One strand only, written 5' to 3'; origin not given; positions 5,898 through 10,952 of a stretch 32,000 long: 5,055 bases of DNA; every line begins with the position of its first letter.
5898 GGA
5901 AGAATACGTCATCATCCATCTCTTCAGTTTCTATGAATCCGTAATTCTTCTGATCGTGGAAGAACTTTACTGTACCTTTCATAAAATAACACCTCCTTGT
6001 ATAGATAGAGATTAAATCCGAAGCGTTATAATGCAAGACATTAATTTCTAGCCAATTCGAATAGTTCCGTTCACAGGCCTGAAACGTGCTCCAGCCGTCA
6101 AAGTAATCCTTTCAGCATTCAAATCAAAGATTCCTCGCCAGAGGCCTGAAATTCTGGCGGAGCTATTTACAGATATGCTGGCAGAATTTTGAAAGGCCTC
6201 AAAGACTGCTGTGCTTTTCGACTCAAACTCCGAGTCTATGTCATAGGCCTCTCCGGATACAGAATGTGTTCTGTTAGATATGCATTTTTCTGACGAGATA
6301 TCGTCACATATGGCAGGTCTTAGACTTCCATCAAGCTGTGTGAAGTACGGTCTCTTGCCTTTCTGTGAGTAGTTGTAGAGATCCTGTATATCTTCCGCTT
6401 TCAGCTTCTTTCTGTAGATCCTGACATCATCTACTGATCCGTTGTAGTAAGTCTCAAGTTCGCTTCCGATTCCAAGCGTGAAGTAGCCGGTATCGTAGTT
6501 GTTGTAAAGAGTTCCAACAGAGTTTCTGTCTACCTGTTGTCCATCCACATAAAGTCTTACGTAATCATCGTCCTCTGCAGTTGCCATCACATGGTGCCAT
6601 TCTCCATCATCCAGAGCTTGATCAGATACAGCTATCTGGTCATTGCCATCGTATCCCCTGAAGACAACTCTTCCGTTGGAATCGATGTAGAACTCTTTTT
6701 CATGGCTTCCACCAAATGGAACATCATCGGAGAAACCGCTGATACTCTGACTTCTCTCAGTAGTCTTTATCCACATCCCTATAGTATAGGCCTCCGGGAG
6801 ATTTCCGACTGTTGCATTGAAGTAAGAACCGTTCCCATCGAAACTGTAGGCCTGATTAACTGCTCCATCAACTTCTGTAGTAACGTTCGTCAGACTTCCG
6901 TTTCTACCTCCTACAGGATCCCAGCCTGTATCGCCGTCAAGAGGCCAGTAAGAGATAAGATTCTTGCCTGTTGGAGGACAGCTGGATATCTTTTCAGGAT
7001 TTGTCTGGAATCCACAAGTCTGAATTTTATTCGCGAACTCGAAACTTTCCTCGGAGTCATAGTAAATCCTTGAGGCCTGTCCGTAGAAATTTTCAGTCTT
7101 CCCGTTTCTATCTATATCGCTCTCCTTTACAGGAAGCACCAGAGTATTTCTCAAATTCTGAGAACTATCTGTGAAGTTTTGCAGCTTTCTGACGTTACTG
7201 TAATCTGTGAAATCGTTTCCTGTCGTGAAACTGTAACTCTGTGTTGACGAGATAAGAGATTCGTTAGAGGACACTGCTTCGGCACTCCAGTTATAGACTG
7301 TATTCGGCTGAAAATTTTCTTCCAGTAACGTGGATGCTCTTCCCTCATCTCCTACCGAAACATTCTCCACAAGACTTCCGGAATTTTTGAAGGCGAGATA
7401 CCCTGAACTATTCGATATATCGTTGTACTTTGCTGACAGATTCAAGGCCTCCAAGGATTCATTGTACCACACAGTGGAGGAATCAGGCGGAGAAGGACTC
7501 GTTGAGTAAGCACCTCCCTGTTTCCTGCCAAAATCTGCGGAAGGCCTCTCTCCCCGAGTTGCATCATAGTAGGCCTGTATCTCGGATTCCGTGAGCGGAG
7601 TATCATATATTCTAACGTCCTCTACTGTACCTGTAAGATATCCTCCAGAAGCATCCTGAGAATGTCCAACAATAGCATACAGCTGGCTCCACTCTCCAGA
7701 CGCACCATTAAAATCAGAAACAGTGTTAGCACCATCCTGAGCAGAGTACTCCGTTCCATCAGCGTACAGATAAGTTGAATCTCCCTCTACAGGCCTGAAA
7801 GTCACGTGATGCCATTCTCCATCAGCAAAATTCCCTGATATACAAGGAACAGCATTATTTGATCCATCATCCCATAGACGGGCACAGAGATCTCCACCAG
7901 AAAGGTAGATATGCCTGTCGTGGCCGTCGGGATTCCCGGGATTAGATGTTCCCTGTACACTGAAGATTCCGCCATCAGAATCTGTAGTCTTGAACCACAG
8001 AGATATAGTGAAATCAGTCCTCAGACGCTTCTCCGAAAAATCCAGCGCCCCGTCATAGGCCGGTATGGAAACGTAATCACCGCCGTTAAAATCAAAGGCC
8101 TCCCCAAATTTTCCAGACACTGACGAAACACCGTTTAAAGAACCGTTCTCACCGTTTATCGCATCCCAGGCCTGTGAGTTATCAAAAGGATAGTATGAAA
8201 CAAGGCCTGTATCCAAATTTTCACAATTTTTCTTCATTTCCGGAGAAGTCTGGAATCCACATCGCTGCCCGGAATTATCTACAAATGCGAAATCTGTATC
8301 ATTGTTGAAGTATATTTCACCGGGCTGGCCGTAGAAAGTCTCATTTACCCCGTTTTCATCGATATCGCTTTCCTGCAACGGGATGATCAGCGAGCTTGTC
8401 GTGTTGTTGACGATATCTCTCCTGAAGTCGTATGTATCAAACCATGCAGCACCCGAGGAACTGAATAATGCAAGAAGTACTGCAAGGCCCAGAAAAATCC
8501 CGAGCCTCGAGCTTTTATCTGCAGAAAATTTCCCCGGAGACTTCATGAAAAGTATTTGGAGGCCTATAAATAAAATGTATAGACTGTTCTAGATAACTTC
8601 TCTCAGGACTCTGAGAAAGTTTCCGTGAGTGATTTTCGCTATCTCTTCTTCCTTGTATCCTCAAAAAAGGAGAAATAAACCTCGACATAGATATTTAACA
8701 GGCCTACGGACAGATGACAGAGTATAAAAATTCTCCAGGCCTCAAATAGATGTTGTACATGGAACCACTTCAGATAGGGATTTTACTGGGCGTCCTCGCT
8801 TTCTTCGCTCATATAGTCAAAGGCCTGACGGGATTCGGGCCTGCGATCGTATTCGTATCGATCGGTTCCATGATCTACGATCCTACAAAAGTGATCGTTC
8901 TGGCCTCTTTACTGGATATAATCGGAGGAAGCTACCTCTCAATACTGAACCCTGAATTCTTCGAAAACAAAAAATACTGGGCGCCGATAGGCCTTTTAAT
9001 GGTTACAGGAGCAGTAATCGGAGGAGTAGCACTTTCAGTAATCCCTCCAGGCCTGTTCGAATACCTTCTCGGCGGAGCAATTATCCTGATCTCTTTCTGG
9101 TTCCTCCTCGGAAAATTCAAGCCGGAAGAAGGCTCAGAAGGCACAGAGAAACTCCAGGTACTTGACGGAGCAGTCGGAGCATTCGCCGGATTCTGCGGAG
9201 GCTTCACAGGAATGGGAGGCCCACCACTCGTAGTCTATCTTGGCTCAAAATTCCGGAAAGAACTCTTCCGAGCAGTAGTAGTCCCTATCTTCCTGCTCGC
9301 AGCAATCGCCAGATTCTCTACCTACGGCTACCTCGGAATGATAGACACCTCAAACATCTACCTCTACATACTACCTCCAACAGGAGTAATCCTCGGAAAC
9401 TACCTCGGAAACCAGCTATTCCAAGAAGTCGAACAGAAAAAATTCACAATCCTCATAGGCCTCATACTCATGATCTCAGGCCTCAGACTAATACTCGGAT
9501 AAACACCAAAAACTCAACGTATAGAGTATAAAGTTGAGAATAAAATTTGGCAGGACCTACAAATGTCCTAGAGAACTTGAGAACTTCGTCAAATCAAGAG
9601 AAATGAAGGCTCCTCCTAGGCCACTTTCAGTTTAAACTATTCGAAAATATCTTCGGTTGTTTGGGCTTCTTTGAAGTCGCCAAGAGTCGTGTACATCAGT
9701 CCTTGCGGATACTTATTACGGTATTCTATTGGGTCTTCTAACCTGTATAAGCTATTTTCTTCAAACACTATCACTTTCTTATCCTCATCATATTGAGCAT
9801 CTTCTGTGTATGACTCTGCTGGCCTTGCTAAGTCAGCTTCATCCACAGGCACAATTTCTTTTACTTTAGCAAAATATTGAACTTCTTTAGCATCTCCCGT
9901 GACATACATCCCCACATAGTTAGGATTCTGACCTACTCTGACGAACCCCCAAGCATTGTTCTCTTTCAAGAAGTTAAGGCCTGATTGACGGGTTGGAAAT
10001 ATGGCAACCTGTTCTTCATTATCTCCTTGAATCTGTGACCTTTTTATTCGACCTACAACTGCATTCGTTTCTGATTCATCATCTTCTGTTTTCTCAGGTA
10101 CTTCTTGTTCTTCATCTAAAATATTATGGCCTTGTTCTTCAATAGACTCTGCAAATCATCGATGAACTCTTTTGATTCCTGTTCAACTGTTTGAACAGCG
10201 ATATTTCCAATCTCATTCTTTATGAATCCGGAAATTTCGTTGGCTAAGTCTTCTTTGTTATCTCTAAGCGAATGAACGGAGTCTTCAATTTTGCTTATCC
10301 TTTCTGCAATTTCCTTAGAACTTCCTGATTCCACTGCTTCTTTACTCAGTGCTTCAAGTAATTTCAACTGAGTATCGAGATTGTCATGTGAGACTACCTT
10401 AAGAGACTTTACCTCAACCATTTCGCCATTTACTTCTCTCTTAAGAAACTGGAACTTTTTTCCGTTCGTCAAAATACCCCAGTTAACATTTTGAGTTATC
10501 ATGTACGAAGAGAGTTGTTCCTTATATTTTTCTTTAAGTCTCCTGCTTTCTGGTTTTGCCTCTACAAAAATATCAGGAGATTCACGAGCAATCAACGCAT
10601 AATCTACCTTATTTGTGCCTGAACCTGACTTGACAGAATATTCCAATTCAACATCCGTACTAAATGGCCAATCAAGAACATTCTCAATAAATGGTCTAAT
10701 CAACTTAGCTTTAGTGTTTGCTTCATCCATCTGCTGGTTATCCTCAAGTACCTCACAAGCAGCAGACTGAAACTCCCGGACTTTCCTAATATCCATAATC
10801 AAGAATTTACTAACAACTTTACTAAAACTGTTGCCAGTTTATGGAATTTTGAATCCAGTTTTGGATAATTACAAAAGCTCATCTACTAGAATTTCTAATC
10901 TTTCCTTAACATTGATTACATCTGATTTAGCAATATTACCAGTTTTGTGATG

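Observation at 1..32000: Extreme over-representation of the palindrome AGGCCT, with a mosaic distribution that marks foreign segments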

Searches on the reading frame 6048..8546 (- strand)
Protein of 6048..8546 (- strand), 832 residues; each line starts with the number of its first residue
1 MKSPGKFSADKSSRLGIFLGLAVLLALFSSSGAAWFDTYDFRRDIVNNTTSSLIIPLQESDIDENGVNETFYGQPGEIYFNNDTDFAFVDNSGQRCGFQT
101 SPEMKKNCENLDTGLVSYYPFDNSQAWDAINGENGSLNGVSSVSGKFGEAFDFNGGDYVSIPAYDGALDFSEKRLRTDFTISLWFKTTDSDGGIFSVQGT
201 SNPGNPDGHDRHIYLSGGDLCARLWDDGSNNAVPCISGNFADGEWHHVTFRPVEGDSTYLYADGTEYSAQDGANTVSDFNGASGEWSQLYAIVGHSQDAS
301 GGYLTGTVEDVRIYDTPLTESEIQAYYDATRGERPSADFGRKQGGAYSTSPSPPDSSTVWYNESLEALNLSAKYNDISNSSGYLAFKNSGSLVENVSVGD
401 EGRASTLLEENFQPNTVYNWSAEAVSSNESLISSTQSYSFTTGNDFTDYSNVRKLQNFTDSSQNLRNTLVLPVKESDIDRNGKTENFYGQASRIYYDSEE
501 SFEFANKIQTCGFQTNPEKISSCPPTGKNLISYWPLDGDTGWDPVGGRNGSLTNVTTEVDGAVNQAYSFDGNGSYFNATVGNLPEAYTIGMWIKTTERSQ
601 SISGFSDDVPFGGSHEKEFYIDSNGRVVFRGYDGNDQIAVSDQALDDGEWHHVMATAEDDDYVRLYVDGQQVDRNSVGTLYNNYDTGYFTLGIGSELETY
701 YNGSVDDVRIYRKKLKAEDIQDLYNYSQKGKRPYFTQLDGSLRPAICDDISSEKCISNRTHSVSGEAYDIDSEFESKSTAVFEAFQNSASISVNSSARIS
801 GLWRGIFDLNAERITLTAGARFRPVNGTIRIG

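Call 6: search_protein_families(library=pfam, proteins=[window:6048-8546:-])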
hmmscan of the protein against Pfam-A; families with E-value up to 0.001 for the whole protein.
window:6048-8546:- (832 aa): 4 families
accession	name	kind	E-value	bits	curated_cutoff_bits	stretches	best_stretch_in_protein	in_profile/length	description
PF13385.13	Laminin_G_3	-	7.9e-44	149.9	27.6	2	570-721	1-151/151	Concanavalin A-like lectin/glucanases superfamily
PF02210.31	Laminin_G_2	-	1.1e-10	42.5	22.9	1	624-681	27-85/126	Laminin G domain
PF00054.30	Laminin_G_1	-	7.3e-07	29.9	24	0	185-280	1-92/131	Laminin G domain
PF07953.20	Toxin_R_bind_N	-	0.00045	20.4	23.8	0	637-715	109-191/191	Clostridium neurotoxin, N-terminal receptor binding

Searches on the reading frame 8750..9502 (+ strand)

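Call 6: search_protein_families(library=pfam, proteins=[window:8750-9502:+])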
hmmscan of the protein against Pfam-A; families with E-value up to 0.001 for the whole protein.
window:8750-9502:+ (250 aa): 1 family
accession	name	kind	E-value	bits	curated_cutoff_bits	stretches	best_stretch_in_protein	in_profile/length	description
PF01925.25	TauE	-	1.6e-26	93.9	32.6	1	15-247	3-237/237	Sulfite exporter TauE/SafE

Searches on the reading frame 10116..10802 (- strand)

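Call 6: search_protein_families(library=pfam, proteins=[window:10116-10802:-])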
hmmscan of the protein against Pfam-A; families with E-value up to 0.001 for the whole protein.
window:10116-10802:- (228 aa): 2 families
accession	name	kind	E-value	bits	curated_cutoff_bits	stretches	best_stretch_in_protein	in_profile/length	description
PF13588.12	HSDR_N_2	-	8.6e-13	48.8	25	1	49-131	22-106/110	Type I restriction enzyme R protein N terminus (HSDR_N)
PF04313.20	HSDR_N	-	9.1e-05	22.8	25.1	1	54-123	117-193/198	Type I restriction enzyme R protein N terminus (HSDR_N)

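Call 39: search_protein_families(library=padloc, proteins=[window:10116-10802:-])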
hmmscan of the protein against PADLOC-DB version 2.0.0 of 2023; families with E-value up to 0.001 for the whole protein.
window:10116-10802:- (228 aa): 2 families
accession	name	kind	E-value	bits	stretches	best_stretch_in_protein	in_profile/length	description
PDLC04134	mad2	-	2.2e-06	24.8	1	48-189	24-165/492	mads_2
PDLC03034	MTase_I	-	1.1e-05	22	1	14-189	44-211/672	Type I methyltransferase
